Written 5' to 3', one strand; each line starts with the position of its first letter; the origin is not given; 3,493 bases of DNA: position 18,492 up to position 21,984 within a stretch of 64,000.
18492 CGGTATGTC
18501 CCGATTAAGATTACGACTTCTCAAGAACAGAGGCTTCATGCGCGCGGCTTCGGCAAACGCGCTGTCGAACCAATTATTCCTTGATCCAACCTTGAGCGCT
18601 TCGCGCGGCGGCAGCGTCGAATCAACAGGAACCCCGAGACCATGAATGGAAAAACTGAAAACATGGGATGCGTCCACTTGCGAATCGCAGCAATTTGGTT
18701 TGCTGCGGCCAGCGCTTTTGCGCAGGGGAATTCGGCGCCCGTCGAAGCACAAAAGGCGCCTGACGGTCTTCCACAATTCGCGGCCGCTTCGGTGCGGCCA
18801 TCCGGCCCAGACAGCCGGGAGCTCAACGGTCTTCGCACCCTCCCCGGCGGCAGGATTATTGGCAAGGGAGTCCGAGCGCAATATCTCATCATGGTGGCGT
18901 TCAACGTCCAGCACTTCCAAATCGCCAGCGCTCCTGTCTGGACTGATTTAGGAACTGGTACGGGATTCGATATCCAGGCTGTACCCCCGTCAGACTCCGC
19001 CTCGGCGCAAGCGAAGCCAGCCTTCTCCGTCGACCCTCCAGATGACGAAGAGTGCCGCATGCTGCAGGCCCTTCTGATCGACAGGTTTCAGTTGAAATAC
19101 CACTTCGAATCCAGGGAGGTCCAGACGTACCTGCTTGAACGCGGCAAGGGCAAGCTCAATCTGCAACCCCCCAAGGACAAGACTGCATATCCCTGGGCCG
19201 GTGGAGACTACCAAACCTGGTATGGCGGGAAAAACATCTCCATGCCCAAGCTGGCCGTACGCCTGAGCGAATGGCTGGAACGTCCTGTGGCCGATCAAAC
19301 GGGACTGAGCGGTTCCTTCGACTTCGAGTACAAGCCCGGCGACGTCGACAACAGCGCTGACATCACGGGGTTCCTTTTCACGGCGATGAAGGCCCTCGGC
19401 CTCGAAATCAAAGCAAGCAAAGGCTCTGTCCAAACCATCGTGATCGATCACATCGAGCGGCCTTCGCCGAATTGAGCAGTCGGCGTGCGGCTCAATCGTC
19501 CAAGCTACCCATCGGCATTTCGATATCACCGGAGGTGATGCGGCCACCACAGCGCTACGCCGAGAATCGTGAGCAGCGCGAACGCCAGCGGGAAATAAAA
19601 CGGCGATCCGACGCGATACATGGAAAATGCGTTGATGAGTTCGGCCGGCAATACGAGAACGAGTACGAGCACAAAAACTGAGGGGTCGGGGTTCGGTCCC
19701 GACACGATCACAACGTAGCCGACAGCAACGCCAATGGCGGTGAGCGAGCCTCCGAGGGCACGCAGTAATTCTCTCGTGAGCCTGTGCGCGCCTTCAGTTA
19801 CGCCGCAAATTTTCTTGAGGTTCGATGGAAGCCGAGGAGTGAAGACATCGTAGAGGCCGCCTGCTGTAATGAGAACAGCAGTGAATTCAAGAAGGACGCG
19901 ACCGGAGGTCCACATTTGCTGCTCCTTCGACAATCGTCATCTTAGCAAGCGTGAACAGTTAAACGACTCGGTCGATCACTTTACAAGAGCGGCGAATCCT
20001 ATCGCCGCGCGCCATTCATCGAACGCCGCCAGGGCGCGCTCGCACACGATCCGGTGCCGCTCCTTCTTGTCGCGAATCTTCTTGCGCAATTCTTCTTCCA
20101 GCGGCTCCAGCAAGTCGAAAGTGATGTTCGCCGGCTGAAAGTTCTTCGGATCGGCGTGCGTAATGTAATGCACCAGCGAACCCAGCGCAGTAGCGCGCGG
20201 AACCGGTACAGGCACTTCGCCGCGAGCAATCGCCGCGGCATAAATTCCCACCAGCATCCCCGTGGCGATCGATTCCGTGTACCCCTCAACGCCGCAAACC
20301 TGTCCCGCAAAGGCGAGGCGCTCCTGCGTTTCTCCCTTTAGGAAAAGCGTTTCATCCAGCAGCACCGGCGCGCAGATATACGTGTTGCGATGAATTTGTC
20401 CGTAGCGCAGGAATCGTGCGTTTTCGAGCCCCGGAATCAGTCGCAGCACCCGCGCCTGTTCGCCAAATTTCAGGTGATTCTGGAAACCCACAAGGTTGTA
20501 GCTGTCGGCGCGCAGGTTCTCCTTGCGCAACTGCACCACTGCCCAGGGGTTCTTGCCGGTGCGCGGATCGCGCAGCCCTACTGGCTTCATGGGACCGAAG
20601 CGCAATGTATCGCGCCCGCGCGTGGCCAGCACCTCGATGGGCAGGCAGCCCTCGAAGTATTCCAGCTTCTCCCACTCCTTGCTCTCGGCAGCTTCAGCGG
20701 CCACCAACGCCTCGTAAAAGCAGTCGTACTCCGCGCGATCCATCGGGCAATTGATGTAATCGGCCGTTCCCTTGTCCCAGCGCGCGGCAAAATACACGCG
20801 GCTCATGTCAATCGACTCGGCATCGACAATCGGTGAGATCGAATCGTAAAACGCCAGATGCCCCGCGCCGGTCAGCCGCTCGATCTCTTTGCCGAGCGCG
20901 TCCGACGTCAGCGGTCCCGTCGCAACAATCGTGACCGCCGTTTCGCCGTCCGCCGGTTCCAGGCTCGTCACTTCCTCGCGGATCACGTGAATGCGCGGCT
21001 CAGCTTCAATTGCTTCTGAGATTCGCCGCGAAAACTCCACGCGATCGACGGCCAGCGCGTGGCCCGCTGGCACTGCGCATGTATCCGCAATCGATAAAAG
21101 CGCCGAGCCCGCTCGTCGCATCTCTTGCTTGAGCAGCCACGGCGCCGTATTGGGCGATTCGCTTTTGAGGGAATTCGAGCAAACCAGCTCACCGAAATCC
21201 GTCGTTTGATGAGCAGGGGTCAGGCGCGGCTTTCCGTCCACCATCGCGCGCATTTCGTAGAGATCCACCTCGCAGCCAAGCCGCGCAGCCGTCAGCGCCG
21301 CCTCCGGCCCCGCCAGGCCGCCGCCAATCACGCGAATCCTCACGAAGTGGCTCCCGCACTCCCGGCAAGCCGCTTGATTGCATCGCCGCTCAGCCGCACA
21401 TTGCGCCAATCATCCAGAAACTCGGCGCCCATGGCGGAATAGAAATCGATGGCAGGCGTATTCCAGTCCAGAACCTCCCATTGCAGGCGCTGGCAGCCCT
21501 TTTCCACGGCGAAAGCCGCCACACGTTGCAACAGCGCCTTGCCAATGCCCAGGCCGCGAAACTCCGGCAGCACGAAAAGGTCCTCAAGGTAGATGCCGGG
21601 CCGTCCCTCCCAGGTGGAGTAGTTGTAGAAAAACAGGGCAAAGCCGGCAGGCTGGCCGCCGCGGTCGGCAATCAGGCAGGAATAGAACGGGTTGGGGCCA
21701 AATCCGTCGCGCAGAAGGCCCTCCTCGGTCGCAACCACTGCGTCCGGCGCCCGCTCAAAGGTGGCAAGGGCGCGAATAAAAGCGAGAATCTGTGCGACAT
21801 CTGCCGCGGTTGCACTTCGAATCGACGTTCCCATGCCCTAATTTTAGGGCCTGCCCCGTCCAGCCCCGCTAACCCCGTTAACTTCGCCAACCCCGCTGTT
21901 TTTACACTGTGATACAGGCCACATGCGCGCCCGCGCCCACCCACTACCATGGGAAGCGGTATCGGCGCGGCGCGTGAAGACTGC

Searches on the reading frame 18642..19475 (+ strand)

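Call 32: search_protein_families(library=pfam, proteins=[window:18642-19475:+], max_evalue=0.00001)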
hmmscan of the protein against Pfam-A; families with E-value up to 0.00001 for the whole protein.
window:18642-19475:+ (277 aa): 1 family
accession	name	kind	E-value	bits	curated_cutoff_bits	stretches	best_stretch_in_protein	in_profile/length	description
PF12543.13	DUF3738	-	7.5e-39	134.2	22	1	81-271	2-190/190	Protein of unknown function (DUF3738)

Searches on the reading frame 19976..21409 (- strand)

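Call 32: search_protein_families(library=pfam, proteins=[window:19976-21409:-], max_evalue=0.00001)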
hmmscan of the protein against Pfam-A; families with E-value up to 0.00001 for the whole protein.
window:19976-21409:- (477 aa): 1 family
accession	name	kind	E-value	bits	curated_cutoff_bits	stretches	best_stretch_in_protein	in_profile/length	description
PF01134.28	GIDA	-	1.9e-89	300.9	22.1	1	25-397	2-389/391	Glucose inhibited division protein A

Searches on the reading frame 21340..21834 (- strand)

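Call 32: search_protein_families(library=pfam, proteins=[window:21340-21834:-], max_evalue=0.00001)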
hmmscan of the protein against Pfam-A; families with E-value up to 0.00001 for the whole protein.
window:21340-21834:- (164 aa): 3 families
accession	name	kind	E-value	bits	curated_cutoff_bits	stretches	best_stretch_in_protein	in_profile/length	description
PF00583.31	Acetyltransf_1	-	4.4e-22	79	20.7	1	48-136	27-115/116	Acetyltransferase (GNAT) family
PF13508.13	Acetyltransf_7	-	7.2e-14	52.4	27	1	51-136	3-81/84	Acetyltransferase (GNAT) domain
PF13673.13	Acetyltransf_10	-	5.6e-08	33.3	23.6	1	51-137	31-107/128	Acetyltransferase (GNAT) domain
